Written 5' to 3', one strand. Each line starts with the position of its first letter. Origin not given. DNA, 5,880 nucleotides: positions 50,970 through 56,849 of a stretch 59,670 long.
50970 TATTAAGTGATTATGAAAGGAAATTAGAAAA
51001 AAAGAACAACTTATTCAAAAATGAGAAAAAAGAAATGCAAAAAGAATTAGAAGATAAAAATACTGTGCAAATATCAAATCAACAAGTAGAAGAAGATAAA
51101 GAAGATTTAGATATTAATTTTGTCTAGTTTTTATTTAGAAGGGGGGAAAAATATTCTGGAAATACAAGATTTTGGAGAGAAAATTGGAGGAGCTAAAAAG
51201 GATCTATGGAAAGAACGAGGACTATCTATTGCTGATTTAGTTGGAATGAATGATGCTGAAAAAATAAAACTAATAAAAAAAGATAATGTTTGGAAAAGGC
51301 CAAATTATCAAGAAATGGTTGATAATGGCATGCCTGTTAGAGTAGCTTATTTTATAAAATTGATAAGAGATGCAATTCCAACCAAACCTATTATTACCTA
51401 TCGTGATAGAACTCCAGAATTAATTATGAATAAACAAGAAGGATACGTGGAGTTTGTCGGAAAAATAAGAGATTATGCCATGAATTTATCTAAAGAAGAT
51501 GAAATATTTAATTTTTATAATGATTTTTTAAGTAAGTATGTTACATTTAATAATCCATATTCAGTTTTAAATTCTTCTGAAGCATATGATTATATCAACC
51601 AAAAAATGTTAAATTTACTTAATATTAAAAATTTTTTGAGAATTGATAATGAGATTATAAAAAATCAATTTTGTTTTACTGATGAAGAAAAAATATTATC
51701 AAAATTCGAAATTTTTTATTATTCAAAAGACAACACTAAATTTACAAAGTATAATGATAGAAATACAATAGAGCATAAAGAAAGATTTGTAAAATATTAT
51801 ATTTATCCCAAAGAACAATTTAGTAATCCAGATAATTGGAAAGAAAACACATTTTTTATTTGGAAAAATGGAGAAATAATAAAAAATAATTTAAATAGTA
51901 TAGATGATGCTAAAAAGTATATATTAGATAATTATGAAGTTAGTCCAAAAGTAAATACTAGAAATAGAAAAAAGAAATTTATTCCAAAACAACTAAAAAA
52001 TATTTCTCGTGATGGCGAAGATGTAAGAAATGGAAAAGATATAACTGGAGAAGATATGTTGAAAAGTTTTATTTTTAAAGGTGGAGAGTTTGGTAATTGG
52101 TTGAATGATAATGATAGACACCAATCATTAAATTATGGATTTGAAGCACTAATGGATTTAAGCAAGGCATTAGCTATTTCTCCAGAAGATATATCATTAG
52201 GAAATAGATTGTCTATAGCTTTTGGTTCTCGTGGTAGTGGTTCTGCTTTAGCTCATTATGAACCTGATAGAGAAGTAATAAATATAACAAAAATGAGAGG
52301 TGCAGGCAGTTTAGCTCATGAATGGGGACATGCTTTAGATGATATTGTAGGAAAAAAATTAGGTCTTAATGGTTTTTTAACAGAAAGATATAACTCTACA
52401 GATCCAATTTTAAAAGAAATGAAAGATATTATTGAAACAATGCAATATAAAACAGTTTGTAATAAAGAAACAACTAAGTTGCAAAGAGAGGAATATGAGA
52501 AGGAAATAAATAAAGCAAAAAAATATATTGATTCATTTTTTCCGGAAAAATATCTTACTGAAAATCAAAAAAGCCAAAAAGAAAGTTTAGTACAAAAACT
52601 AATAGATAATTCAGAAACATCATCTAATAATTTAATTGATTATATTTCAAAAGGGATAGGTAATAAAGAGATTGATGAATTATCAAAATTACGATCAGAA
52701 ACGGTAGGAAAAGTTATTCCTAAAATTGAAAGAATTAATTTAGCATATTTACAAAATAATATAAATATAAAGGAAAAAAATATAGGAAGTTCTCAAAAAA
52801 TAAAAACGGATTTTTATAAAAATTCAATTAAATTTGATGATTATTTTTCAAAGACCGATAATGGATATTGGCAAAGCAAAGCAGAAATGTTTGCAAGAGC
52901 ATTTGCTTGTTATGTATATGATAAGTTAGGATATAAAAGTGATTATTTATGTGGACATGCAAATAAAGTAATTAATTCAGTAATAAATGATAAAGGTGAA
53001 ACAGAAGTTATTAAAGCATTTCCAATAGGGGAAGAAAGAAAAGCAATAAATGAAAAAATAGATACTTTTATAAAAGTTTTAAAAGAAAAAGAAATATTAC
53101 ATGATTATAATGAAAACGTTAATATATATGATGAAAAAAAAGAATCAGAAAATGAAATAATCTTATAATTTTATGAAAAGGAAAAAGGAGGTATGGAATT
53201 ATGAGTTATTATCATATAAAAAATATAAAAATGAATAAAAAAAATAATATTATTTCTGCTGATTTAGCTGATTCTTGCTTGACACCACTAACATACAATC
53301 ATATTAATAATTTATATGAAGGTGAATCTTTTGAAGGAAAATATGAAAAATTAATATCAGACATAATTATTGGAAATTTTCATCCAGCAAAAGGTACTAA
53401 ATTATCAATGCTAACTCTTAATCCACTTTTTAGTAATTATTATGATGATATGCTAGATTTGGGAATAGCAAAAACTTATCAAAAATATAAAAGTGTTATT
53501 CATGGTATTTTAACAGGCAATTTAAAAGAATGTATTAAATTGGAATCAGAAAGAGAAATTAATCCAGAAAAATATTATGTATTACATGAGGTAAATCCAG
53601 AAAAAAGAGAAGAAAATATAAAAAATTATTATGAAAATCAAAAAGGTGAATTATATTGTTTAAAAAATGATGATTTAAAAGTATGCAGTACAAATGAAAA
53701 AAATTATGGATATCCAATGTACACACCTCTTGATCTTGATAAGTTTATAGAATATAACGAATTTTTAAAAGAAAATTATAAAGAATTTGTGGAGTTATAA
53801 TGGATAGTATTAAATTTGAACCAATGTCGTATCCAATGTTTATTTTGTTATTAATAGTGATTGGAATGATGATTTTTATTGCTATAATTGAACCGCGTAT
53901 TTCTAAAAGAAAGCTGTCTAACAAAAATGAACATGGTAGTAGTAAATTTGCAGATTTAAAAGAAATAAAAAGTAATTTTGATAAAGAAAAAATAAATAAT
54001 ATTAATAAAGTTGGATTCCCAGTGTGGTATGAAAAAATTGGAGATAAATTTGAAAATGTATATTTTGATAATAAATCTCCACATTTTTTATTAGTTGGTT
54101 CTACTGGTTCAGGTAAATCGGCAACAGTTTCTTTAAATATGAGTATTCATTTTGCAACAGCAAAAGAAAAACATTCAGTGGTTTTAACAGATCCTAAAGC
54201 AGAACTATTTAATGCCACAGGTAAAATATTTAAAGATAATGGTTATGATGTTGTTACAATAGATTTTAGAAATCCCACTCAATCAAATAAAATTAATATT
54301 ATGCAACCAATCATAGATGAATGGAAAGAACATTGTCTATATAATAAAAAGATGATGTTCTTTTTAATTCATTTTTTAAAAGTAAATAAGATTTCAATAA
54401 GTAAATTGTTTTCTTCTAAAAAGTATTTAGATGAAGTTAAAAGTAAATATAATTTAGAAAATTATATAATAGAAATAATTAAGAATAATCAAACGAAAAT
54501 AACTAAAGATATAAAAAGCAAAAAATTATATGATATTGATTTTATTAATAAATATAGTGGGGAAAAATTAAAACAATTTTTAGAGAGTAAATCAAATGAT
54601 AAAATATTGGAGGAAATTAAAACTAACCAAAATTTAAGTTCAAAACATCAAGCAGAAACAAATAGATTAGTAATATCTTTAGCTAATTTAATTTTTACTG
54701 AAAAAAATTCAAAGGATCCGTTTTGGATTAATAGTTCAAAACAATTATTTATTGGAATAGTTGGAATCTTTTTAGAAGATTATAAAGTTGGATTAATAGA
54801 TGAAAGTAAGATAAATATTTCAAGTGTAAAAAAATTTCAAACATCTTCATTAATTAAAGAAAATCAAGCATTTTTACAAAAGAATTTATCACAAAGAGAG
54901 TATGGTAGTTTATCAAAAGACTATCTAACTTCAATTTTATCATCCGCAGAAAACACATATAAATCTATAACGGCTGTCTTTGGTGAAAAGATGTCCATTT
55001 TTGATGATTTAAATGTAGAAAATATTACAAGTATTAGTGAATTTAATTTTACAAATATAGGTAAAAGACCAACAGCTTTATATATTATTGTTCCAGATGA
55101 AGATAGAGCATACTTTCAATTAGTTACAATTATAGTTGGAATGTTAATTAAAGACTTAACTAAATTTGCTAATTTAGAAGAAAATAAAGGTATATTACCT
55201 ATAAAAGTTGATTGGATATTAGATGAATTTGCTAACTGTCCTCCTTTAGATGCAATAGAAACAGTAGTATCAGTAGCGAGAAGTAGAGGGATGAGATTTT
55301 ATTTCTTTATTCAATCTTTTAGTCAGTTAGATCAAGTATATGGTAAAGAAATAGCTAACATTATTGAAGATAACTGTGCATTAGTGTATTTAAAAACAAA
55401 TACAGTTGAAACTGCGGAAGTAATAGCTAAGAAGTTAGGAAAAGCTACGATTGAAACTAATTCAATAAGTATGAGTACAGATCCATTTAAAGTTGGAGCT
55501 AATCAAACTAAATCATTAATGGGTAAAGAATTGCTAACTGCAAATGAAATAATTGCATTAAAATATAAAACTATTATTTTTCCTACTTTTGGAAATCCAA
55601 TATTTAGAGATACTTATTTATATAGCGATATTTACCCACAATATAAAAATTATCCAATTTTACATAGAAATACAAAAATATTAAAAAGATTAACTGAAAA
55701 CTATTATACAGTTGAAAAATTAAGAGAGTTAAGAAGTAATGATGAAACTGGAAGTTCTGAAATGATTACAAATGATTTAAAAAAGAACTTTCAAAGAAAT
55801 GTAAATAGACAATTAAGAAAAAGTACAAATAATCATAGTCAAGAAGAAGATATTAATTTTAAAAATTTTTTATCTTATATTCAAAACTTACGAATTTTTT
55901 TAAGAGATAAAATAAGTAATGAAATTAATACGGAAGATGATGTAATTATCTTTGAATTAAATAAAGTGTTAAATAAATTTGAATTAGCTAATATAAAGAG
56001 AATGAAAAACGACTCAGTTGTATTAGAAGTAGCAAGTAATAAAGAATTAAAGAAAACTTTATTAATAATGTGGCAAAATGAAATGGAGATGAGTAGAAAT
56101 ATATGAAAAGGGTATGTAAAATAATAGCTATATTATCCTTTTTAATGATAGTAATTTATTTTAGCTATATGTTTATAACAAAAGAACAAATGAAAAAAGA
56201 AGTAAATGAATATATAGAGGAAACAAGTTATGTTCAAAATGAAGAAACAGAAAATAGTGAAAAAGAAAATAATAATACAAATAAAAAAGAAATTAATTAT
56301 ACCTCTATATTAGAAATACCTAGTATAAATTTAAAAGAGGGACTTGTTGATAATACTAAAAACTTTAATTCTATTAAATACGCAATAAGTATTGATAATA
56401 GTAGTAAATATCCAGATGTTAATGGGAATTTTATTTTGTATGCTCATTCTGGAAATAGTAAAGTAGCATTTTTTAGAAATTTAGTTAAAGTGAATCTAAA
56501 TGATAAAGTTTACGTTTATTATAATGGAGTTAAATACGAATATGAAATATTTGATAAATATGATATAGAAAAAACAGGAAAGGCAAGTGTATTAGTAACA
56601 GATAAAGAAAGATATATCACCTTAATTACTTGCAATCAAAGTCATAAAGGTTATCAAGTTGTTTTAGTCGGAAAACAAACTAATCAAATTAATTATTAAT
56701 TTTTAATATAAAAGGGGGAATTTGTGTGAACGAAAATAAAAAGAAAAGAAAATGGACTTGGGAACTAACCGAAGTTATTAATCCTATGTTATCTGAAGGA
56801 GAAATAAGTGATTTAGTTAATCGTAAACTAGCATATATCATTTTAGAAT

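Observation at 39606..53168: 13.5-kb single-strand block of about 20 mostly uncharacterised acidic ORFs between relaxase and coupling protein: candidate leading-region anti-defence or establishment island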

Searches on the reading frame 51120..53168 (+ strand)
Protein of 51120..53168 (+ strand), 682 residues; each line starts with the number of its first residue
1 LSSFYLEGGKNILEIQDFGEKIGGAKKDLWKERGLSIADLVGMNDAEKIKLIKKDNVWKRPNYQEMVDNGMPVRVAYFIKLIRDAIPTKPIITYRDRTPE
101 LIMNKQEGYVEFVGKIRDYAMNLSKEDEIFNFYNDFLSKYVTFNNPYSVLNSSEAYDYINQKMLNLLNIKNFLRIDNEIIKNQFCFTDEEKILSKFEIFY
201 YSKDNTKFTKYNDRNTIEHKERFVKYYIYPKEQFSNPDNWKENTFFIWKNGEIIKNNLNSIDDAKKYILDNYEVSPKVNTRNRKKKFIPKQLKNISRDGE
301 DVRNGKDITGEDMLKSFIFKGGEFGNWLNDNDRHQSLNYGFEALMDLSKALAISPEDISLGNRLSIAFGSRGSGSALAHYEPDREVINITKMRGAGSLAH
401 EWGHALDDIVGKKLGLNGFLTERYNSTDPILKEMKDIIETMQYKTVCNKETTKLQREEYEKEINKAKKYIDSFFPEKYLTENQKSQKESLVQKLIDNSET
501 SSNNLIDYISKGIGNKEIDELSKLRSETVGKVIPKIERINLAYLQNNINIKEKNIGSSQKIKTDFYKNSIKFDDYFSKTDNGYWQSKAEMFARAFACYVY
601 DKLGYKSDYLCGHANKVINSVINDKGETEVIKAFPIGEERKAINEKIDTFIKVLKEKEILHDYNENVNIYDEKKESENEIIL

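Call 6: search_protein_families(library=pfam, max_evalue=0.01, proteins=[window:51120-53168:+])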
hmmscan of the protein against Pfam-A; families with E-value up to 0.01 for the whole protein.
window:51120-53168:+ (682 aa): 2 families
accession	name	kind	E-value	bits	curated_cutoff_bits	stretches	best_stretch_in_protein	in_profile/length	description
PF18796.6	LPD1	-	4.1e-17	62.4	27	1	577-657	3-77/78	Large polyvalent protein-associated domain 1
PF18799.6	LPD5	-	0.00058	20.6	27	1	245-312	70-140/144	Large polyvalent protein-associated domain 5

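Call 18: search_protein_families(library=ncbifam, max_evalue=0.01, proteins=[window:51120-53168:+])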
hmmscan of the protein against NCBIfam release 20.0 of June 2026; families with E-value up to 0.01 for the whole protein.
window:51120-53168:+ (682 aa): 1 family
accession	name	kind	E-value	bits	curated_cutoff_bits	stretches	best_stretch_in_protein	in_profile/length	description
NF041907.1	CLCA_X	subfamily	2.1e-32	112.6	260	1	296-417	2-123/250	CLCA_X family protein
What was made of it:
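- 51120..53168 (+): 682-aa polyvalent-protein-type module: an HEWGH zincin (CLCA_X-like, residues 296-417), weak LPD5 and LPD1. See calls 6 and 18.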

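Call 43: search_protein_families(library=phrogs, max_evalue=0.01, proteins=[window:51120-53168:+])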
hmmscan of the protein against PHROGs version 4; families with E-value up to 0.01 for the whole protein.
window:51120-53168:+ (682 aa): 4 families
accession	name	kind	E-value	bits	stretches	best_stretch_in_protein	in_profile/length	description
phrog_616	-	unknown function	3.8e-39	134.4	1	14-412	903-1296/2793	-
phrog_29900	-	unknown function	6.8e-35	121.1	3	312-425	321-440/1028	-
phrog_30335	-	unknown function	1.4e-27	96.3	1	252-492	1156-1397/2900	-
phrog_18947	-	unknown function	1.9e-26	92.7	2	252-412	1207-1365/1537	-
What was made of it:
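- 51120..53168 (+): It matches giant phage proteins (phrog_616, profile 2793 aa, E = 4e-39; call 43).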

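Call 47: search_protein_families(library=padloc, max_evalue=0.01, proteins=[window:51120-53168:+])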
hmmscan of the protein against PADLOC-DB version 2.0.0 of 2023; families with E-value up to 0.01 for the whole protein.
window:51120-53168:+ (682 aa): 0 families

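Call 107: search_solved_structures(query=window:51120-53168:+, max_evalue=1)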
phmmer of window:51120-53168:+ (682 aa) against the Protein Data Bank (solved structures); distinct sequences matched with E-value up to 1: 6.
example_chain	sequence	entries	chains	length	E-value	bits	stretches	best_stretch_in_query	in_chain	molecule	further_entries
2y0s_J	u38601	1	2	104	0.089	14.3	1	229-299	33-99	RNA POLYMERASE SUBUNIT 13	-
9min_E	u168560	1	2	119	0.44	12.1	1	199-246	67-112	nanobody AD01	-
9ytd_D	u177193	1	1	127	0.44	12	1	199-246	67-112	AD01 nanobody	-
9o5s_G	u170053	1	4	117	0.51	11.8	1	199-245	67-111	antibody AD01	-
7sqp_B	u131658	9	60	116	0.64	11.5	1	199-244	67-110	VHH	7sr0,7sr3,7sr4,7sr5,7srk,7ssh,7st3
9ytf_D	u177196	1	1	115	0.67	11.5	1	199-244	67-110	AD01-VHH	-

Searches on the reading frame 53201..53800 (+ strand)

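Call 6: search_protein_families(library=pfam, max_evalue=0.01, proteins=[window:53201-53800:+])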
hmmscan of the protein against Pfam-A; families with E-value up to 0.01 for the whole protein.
window:53201-53800:+ (199 aa): 0 families

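Call 18: search_protein_families(library=ncbifam, max_evalue=0.01, proteins=[window:53201-53800:+])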
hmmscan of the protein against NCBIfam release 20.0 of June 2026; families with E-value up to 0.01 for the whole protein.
window:53201-53800:+ (199 aa): 1 family
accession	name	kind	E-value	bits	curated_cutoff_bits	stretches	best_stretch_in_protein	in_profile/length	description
TIGR03034.1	TIGR03034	subfamily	0.0068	15.9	156.45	1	10-79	63-131/274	YPO3983 family protein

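Call 43: search_protein_families(library=phrogs, max_evalue=0.01, proteins=[window:53201-53800:+])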
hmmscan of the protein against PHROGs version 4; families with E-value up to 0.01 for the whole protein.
window:53201-53800:+ (199 aa): 0 families

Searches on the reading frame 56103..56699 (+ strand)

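Call 7: search_protein_families(library=pfam, max_evalue=0.01, proteins=[window:56103-56699:+])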
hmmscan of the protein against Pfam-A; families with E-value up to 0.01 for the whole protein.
window:56103-56699:+ (198 aa): 1 family
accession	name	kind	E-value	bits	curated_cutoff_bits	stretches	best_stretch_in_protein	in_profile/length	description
PF04203.18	Sortase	-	8.6e-19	68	26.6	1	70-187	1-119/125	Sortase domain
